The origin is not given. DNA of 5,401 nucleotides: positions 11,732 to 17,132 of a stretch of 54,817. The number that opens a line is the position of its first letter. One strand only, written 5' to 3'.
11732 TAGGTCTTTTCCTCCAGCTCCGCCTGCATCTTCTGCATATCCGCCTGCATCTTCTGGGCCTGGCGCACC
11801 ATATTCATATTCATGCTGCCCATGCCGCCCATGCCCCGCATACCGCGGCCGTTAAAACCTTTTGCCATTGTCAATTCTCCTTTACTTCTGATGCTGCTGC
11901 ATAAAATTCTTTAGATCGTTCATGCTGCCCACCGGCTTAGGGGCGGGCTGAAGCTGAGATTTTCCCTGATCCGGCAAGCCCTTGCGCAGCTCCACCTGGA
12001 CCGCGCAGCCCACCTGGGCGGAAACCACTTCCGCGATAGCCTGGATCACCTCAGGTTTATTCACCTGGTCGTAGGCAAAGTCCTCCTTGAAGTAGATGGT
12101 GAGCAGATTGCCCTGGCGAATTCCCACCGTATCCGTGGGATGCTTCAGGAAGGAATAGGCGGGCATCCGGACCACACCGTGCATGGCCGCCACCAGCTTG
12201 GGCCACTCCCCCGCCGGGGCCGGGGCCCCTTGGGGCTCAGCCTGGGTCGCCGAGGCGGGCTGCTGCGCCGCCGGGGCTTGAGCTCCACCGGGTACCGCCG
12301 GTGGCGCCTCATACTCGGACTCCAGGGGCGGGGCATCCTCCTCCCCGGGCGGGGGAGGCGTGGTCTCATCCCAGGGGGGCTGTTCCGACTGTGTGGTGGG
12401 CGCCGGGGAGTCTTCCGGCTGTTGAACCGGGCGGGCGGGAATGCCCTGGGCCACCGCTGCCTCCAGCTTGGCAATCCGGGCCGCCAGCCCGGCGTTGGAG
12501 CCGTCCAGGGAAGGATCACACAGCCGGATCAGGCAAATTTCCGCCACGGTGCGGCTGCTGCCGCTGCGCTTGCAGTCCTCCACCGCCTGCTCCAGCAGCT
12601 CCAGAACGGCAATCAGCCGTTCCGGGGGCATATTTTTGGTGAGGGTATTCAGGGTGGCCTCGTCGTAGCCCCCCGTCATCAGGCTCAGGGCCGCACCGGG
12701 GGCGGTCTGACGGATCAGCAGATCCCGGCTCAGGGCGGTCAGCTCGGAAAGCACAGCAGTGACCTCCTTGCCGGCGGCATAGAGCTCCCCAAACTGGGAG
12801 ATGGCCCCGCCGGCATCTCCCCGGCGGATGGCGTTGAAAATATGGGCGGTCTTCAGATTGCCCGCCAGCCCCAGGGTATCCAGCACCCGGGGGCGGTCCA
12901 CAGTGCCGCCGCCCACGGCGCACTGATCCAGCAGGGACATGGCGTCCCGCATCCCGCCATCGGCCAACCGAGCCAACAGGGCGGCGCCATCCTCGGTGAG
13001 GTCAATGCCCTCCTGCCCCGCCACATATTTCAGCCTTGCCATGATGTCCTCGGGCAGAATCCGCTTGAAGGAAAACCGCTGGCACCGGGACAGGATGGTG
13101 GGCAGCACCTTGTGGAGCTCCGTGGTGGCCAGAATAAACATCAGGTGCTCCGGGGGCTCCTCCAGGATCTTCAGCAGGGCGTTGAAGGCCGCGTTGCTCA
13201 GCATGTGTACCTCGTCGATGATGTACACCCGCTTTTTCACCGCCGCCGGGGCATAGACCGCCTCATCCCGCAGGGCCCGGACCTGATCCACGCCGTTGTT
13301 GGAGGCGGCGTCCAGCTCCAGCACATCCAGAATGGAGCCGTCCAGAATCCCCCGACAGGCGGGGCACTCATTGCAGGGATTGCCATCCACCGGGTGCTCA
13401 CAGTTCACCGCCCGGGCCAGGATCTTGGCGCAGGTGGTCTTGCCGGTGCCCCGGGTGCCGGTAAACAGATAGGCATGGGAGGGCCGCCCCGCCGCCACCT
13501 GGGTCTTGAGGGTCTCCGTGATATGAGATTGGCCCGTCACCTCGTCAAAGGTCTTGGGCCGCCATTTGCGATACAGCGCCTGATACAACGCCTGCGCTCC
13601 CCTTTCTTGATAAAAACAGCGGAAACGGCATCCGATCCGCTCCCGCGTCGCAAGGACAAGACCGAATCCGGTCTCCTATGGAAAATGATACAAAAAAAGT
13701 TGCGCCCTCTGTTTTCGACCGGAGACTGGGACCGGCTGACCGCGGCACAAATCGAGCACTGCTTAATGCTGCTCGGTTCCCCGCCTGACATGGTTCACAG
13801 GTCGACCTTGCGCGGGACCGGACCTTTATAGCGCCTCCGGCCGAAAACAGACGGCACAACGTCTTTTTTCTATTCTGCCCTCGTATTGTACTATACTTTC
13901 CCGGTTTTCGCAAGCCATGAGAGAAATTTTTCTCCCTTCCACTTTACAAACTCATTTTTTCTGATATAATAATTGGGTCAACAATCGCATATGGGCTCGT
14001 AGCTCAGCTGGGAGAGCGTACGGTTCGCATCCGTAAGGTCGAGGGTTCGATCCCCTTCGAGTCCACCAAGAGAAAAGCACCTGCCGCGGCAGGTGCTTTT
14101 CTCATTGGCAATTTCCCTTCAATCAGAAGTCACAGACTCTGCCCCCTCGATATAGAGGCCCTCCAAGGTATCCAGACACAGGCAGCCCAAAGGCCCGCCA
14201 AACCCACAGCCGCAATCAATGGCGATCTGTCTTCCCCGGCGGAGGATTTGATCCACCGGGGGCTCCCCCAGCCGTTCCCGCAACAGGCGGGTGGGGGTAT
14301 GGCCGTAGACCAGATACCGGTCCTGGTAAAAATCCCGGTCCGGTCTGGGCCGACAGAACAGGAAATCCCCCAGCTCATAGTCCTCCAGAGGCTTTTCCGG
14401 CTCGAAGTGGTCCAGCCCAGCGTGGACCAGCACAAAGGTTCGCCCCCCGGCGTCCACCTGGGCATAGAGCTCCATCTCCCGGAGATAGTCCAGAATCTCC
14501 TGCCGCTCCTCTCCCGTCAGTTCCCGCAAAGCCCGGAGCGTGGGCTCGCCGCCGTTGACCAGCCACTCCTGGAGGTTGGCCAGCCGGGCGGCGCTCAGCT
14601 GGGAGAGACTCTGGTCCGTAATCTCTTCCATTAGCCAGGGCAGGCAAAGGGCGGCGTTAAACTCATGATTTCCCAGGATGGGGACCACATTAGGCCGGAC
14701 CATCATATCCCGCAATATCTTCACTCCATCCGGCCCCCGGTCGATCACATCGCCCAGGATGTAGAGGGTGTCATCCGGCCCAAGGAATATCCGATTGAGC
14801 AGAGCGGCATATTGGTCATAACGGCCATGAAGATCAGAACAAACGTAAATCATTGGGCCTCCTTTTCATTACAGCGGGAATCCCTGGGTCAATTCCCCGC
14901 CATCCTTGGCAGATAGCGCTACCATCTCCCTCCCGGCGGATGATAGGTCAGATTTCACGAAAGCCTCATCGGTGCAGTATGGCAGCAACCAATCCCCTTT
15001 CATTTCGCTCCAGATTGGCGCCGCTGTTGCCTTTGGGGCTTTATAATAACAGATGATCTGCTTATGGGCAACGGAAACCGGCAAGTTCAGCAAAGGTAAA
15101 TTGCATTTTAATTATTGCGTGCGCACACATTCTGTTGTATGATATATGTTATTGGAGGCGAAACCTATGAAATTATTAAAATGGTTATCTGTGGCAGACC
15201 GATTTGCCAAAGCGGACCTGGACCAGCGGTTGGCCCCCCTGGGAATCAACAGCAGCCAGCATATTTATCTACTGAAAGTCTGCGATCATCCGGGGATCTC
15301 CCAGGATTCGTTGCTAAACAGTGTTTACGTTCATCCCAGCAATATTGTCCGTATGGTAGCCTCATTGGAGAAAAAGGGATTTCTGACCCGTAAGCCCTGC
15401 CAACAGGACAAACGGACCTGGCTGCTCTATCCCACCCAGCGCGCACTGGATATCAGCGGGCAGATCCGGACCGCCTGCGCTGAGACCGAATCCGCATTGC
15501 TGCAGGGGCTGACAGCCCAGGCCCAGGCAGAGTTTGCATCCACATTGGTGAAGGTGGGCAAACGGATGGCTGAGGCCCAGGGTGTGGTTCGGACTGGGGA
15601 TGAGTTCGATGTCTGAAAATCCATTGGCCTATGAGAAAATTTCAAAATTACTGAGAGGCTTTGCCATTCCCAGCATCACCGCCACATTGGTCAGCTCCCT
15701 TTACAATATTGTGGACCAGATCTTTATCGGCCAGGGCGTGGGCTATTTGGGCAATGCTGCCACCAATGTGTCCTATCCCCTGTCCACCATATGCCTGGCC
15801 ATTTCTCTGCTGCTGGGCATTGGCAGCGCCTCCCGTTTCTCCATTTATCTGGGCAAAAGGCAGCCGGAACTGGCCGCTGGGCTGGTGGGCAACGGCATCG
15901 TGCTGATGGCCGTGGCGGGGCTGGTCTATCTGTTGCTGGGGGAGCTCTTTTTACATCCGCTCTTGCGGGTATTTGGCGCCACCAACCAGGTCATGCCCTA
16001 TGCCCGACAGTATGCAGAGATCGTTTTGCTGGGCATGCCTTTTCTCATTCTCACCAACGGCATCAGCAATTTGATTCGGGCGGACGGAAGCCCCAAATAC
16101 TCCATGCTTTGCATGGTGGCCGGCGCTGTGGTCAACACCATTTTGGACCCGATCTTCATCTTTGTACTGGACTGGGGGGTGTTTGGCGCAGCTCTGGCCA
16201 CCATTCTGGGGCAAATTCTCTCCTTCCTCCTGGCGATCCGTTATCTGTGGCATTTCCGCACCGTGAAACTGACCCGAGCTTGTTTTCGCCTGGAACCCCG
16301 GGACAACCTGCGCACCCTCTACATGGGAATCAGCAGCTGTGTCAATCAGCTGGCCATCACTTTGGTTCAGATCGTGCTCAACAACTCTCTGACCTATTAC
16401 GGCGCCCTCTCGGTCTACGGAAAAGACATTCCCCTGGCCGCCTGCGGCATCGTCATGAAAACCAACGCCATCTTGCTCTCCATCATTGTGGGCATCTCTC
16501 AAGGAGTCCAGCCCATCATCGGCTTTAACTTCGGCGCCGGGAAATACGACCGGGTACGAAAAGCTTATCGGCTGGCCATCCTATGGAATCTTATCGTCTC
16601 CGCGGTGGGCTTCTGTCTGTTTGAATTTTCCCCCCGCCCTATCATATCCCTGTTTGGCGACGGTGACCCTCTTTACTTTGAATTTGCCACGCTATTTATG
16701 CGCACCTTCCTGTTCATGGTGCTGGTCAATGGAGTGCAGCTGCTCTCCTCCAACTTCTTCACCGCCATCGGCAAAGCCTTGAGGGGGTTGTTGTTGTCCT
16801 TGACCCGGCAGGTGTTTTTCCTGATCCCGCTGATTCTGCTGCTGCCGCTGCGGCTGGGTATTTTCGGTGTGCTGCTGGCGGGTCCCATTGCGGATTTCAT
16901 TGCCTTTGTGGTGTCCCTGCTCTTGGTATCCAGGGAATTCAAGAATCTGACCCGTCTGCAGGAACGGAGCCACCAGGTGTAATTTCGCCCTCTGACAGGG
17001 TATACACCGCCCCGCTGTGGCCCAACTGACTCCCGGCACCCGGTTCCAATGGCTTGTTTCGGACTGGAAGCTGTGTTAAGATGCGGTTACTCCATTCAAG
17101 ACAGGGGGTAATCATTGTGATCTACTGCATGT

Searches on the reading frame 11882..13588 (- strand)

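Call 53: search_protein_families(library=pfam, proteins=[window:11882-13588:-], max_evalue=0.00001)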
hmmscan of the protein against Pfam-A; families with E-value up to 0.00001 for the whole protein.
window:11882-13588:- (568 aa): 7 families
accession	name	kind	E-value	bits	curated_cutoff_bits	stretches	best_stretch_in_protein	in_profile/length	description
PF13177.12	DNA_pol3_delta2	-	1.3e-45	155.8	27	1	20-176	2-159/161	DNA polymerase III, delta subunit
PF12169.13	DNA_pol3_gamma3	-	9.7e-17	61.5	24.4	1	231-358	2-129/143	DNA polymerase III subunits gamma and tau domain III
PF22608.2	DNAX_ATPase_lid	-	1.2e-11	44.7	27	1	182-223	2-43/49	DNA polymerase III clamp loader subunit, ATPase lid domain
PF00004.35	AAA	-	1.6e-11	45.2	21.2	1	41-173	2-127/131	ATPase family associated with various cellular activities (AAA)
PF13401.12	AAA_22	-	1.3e-07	32.4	27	1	40-156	8-123/130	AAA domain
PF07728.20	AAA_5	-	2.3e-07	31.4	22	1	41-149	3-97/139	AAA domain (dynein-related subfamily)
PF05496.18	RuvB_N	-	3.3e-07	30.6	27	0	10-71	2-67/159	Holliday junction DNA helicase RuvB P-loop domain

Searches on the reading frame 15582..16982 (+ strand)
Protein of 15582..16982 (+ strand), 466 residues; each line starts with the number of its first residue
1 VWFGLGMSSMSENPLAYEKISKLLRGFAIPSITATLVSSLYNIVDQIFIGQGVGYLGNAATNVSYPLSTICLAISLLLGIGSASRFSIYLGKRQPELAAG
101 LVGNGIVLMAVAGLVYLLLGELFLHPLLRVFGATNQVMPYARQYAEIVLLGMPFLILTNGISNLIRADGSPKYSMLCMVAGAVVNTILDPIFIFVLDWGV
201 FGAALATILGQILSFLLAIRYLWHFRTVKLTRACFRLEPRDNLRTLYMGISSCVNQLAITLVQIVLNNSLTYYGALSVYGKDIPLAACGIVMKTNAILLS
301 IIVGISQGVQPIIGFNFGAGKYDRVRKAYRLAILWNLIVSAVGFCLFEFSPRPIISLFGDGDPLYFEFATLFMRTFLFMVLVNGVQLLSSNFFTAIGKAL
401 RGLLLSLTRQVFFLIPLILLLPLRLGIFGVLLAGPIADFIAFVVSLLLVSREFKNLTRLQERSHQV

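Call 53: search_protein_families(library=pfam, proteins=[window:15582-16982:+], max_evalue=0.00001)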
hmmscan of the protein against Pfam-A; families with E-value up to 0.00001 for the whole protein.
window:15582-16982:+ (466 aa): 1 family
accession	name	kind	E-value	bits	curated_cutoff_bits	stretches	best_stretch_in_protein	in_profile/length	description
PF01554.23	MatE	-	9.1e-42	142.9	24.9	2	30-191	1-161/161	MatE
